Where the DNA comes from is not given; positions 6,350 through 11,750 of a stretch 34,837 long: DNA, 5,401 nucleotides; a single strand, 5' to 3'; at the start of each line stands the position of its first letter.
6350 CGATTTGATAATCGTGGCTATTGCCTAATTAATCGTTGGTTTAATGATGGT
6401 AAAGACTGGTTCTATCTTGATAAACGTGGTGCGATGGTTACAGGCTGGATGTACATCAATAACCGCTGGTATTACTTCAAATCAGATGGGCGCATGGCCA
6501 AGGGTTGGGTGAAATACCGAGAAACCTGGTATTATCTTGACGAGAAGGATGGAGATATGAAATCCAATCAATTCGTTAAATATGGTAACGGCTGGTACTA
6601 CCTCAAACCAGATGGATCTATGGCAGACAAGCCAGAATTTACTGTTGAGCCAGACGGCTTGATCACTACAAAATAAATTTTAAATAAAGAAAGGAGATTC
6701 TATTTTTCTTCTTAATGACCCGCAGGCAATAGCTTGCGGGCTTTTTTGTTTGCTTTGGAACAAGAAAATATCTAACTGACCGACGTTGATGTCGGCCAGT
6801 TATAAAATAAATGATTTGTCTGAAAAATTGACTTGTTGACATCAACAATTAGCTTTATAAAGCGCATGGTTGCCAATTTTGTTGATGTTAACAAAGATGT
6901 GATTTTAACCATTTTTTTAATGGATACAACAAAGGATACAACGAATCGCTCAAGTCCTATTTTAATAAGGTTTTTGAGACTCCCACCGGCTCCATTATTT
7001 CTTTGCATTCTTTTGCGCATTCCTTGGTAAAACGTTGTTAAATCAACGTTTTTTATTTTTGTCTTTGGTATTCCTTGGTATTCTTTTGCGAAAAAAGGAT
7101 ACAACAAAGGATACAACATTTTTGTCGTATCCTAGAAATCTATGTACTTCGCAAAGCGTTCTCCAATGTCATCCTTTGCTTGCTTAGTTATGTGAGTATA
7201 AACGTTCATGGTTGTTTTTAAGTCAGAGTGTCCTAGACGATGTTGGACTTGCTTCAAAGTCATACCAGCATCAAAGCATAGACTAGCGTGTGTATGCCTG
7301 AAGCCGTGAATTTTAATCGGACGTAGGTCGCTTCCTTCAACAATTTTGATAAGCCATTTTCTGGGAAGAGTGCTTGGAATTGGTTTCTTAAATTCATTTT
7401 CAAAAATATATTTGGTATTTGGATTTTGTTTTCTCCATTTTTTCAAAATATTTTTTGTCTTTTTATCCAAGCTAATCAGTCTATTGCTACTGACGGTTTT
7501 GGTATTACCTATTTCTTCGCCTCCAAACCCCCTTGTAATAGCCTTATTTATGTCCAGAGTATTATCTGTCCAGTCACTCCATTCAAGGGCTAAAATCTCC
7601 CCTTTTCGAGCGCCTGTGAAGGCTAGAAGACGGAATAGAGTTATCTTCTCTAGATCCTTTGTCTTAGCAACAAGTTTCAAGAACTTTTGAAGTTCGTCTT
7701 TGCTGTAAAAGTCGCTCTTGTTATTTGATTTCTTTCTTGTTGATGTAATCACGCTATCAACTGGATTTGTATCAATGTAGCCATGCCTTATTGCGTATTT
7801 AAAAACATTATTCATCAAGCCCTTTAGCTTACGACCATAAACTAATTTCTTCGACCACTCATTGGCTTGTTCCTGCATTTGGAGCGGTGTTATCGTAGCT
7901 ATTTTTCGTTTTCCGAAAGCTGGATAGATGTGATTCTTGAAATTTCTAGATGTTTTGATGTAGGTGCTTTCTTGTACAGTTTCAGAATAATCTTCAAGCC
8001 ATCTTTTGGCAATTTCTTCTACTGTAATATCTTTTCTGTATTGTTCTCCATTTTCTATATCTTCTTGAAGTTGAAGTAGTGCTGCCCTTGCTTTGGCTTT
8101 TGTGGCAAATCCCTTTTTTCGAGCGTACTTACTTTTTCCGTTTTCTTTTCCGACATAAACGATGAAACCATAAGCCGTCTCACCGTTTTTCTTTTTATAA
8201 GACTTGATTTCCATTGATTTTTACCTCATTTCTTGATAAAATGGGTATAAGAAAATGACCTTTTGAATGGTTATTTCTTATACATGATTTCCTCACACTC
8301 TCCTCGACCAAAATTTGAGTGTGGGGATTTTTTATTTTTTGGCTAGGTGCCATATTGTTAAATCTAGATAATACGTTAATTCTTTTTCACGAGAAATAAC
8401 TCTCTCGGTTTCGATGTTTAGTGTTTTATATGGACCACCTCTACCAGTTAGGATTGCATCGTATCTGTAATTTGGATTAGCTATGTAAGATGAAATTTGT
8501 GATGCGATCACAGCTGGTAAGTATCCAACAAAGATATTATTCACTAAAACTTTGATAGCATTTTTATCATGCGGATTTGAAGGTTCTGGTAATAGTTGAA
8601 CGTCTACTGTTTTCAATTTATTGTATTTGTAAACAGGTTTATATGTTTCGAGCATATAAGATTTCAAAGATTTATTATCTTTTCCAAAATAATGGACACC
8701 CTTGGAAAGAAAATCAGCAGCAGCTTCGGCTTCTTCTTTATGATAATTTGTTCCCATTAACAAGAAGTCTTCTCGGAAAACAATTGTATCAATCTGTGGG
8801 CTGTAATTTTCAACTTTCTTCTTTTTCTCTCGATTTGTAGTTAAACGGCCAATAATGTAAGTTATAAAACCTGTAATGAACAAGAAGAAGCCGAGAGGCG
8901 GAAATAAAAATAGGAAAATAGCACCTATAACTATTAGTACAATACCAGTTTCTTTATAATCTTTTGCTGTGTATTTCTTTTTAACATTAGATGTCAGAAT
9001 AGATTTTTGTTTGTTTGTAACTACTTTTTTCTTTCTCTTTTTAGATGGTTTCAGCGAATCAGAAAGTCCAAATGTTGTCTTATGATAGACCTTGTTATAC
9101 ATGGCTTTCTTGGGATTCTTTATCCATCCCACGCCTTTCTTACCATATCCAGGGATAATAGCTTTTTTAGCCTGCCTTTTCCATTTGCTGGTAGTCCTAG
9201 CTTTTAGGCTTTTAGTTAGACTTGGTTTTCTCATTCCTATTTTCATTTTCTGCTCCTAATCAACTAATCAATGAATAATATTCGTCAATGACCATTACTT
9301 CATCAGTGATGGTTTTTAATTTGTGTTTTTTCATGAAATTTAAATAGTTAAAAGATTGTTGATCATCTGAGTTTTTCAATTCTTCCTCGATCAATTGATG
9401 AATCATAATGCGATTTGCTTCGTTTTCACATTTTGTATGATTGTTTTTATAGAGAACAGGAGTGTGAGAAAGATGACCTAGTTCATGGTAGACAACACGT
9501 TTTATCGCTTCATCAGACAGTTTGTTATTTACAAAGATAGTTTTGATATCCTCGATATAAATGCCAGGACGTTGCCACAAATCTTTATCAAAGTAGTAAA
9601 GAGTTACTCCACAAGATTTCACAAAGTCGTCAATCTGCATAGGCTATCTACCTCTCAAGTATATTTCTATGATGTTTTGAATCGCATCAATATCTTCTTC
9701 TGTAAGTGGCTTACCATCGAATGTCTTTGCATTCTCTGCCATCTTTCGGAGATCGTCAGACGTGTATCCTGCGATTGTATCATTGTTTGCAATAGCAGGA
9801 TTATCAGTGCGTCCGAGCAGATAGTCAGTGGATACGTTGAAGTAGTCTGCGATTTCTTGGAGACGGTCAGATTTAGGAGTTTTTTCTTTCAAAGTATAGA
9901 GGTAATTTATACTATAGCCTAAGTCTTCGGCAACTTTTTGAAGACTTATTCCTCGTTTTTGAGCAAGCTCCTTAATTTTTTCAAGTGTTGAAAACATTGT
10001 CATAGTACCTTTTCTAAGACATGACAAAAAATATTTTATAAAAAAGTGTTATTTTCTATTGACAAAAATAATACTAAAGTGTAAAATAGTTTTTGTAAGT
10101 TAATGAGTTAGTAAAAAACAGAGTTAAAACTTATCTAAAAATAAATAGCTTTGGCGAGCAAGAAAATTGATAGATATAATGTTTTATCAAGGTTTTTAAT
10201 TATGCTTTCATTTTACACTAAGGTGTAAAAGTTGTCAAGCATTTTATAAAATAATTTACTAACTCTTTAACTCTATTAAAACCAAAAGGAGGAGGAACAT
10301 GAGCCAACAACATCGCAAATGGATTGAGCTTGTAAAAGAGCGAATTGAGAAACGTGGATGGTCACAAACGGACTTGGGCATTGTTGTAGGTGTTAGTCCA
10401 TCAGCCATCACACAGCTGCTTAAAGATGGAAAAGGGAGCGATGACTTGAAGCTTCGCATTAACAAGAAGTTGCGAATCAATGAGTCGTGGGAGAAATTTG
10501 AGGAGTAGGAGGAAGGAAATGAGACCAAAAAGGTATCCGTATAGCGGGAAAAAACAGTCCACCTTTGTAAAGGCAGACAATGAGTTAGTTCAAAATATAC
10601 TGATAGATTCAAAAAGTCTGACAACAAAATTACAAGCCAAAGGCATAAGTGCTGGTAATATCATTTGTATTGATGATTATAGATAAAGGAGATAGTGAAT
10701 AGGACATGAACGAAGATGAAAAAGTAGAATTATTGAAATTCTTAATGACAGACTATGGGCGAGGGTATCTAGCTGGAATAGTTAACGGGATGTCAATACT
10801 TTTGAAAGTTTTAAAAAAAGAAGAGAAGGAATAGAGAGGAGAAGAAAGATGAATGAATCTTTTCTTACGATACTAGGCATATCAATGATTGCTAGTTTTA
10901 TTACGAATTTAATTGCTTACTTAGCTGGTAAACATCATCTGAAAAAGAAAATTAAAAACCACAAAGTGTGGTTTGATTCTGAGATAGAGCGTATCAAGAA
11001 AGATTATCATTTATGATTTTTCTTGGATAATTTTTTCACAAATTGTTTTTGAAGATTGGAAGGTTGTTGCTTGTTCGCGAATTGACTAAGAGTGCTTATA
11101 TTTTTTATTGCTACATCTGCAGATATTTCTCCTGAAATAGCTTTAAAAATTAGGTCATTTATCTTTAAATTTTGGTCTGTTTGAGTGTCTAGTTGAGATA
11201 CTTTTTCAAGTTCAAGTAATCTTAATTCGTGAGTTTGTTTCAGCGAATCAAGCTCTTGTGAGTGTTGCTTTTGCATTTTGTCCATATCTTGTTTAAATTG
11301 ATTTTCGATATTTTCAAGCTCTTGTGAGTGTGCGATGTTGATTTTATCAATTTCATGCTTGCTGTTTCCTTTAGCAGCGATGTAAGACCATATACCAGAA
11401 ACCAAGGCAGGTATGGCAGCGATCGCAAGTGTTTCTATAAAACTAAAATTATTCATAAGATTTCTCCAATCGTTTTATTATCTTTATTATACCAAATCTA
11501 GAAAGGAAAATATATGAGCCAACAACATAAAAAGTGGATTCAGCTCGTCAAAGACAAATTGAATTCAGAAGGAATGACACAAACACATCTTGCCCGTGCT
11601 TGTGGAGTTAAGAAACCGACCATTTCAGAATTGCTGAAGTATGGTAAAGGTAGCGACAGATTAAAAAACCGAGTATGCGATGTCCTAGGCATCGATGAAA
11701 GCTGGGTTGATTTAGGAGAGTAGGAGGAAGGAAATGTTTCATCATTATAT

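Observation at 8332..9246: Membrane-anchored HIRAN-domain protein co-transcribed with the repressor and ImmA: candidate undescribed superinfection-exclusion or defence factor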

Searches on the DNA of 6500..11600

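Call 11: search_rna_families(source=window, start=6500, end=11600, threshold=evalue, max_evalue=1)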
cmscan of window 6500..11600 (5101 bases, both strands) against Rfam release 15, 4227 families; matches with E-value up to 1: 4.
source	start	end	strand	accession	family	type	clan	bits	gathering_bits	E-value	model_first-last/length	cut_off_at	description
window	8250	8332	+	RF02589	Spy779816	Gene; sRNA;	-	43.5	67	4.8e-05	1-88/88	no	S. pyogenes small RNA 779816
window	10209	10271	+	RF03027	RT-6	Gene; sRNA;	-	21.6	46.7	0.22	1-75/75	no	RT-6 RNA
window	8029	8076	-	RF00026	U6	Gene; snRNA; splicing;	CL00009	18.9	44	0.32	1-49/105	no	U6 spliceosomal RNA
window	6769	6952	-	RF02763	IsrM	Gene; sRNA;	-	14.5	376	0.76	1-329/329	no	IsrM sRNA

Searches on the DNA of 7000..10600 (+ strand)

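Call 6: search_dna_similar(query=window:7000-10600:+, collection=phages, mode=near, max_rows=25)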
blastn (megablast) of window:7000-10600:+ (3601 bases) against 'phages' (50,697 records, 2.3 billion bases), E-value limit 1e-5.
Records with a match: 70; places in all: 70; records where one place covers at least 80% of the query: 0.
Best place of each record, by identity: >=99% 1; 95-99% 3; 90-95% 4; 80-90% 54; 60-80% 8.
By first word of the organism name: Streptococcus 70.
By host as written in the record: Streptococcus thermophilus 13; Streptococcus pneumoniae 3; Streptococcus mitis SK137 2; Streptococcus mitis SF100 2; Streptococcus oralis 2; Streptococcus pneumoniae 09B10874 2; Streptococcus pneumoniae BHN167 2; Streptococcus pneumoniae 47A/1 2; and 38 more.
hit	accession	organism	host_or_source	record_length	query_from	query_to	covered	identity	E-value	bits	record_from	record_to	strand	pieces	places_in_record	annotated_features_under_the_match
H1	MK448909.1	Streptococcus phage Javan330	Streptococcus mitis SK137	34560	2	1767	49%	81.9%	0e+0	1476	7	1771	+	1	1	integrase | hypothetical protein (x2)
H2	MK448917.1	Streptococcus phage Javan362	Streptococcus oralis SK143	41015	133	1250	31%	78.3%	0e+0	708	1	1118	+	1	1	integrase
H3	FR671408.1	Streptococcus phage 23782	Streptococcus pneumoniae, strain 23782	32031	1321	2247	26%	89.2%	0e+0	1160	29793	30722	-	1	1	scaffold 2 | Phage HIRAN domain protein | HMMPfam hit to PF08797, HIRAN, score 1.3e-09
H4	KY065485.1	Streptococcus phage IPP45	Streptococcus pneumoniae 670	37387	1318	2247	26%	88.2%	0e+0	1109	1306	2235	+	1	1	hypothetical protein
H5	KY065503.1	Streptococcus phage IPP67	Streptococcus pneumoniae BS458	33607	1318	2247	26%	88.2%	0e+0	1109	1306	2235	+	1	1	hypothetical protein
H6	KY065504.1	Streptococcus phage IPP68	Streptococcus pneumoniae 70585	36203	1318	2247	26%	88.2%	0e+0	1109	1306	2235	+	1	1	hypothetical protein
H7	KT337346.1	Streptococcus phage phiARI0285-2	Streptococcus pneumoniae 10B01328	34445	1321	2247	26%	88.2%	0e+0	1109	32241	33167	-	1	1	HIRAN domain protein | ctRNA_pT181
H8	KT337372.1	Streptococcus phage phiARI0995b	Streptococcus pneumoniae 10B06705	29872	1321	2247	26%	88.2%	0e+0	1109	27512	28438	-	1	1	HIRAN domain protein | ctRNA_pT181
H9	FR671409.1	Streptococcus phage 11865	Streptococcus pneumoniae, strain 11865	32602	1329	2247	26%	88.4%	0e+0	1105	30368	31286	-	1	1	scaffold 2 | Phage HIRAN domain protein | HMMPfam hit to PF08797, HIRAN, score 2.6e-09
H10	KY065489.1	Streptococcus phage IPP51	Streptococcus pneumoniae 6A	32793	1318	2247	26%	86.9%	0e+0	1042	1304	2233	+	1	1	hypothetical protein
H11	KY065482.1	Streptococcus phage IPP42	Streptococcus pneumoniae AP200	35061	1318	2247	26%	86.7%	0e+0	1031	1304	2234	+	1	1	hypothetical protein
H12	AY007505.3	Streptococcus phage SM1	Streptococcus mitis SF100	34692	1898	2889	28%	81.3%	0e+0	785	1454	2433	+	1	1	3: gp3 | 2: gp2 | 4: gp4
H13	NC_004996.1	Streptococcus phage SM1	Streptococcus mitis SF100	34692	1898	2889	28%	81.3%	0e+0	785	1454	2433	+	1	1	metallo-protease | gp2 | transcriptional regulator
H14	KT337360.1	Streptococcus phage phiARI0578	Streptococcus pneumoniae 09B10380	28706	1323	2247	26%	84.4%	0e+0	900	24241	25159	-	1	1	HIRAN domain protein | ctRNA_pT181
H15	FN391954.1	Streptococcus phage PH10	Streptococcus oralis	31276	2687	3508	23%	88.1%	0e+0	966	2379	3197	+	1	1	hypothetical protein (x2)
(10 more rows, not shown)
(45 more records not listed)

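Call 67: search_rna_families(sources=[L004, L005, L006, L001, L002], threshold=evalue, max_evalue=0.01, show_alignments=1)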
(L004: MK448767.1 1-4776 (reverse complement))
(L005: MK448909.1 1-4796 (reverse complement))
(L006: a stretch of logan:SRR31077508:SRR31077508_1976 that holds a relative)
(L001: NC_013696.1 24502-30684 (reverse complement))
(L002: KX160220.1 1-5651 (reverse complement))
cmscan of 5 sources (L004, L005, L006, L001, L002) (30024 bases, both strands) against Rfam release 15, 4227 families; matches with E-value up to 0.01: 1.
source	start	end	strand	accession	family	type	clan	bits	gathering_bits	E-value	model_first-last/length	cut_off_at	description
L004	3513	3597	-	RF02589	Spy779816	Gene; sRNA;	-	82.8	67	3.4e-13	1-88/88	no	S. pyogenes small RNA 779816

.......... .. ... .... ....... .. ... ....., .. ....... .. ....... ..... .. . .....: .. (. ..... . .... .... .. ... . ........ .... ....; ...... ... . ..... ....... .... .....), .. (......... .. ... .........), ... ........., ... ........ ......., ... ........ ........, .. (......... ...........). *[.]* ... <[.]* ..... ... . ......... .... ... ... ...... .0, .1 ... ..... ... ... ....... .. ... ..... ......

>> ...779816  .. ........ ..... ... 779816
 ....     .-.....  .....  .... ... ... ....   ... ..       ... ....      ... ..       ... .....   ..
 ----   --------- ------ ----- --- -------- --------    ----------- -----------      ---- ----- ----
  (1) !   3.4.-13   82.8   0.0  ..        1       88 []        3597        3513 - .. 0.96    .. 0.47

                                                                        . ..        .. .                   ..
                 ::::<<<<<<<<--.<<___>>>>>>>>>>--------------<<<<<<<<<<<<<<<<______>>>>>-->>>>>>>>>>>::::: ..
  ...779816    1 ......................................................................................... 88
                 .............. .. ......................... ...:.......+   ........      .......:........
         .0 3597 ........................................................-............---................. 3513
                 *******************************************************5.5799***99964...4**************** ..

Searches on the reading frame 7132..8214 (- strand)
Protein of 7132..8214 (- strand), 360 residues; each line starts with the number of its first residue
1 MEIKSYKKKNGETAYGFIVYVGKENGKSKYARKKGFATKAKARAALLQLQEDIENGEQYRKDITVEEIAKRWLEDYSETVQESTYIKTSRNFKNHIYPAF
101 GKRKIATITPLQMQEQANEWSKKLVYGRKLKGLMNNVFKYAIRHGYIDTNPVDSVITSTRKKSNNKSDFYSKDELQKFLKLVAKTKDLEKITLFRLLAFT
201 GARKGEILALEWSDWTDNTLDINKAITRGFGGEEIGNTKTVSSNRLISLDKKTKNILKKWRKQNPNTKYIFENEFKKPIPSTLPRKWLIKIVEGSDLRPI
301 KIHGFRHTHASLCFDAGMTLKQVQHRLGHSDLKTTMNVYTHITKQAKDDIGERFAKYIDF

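Call 3: search_protein_families(library=pfam, proteins=[window:7132-8214:-], max_evalue=0.1)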
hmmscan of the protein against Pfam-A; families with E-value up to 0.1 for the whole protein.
window:7132-8214:- (360 aa): 8 families
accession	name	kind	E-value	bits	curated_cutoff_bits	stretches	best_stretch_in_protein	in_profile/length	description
PF00589.27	Phage_integrase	-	2.5e-22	79.9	27.1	1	171-345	4-171/172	Phage integrase family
PF14659.12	Phage_int_SAM_3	-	1.1e-17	64.4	22.6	1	64-120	1-57/58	Phage integrase, N-terminal SAM-like domain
PF22022.2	Phage_int_M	-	2.7e-14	53.6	27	1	66-153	2-91/96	Phage integrase central domain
PF14657.12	Arm-DNA-bind_4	-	4.6e-08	33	22.3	1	15-56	2-45/47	Arm DNA-binding domain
PF16795.10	Phage_integr_3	-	0.023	15.1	27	0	171-210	5-43/161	Archaeal phage integrase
PF09343.15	DUF2460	-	0.027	14.4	30.4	1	192-226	55-89/205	Conserved hypothetical protein 2217 (DUF2460)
PF13102.12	Phage_int_SAM_5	-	0.047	14.5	22.3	0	57-93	33-76/98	Phage integrase SAM-like domain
PF23750.1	RsgI_M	-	0.059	14.4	25.3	1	125-180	41-97/133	Anti-sigma factor RsgI-like central domain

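Call 4: search_protein_families(library=phrogs, proteins=[window:7132-8214:-], max_evalue=0.01)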
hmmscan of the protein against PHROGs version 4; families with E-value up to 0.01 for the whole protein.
window:7132-8214:- (360 aa): 9 families
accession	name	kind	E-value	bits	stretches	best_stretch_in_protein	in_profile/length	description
phrog_1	-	integration and excision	1e-80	273.7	1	4-359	113-452/611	integrase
phrog_23783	-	integration and excision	7.9e-41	140.7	1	1-153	1-150/162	integrase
phrog_216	-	integration and excision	1.3e-40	140.4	1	115-356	3-238/301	integrase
phrog_7685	-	integration and excision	4.9e-22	79.6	1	232-353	116-234/240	integrase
phrog_26960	-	unknown function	2.1e-09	38.8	1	5-121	10-127/146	-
phrog_7244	-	integration and excision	1e-08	35.7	1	44-225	61-233/263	integrase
phrog_4710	-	unknown function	3.4e-07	31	1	58-219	20-185/211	-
phrog_25190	-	integration and excision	0.0052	18.1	1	296-346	43-93/109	integrase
phrog_3423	-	unknown function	0.0052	17.8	0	52-110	90-150/157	-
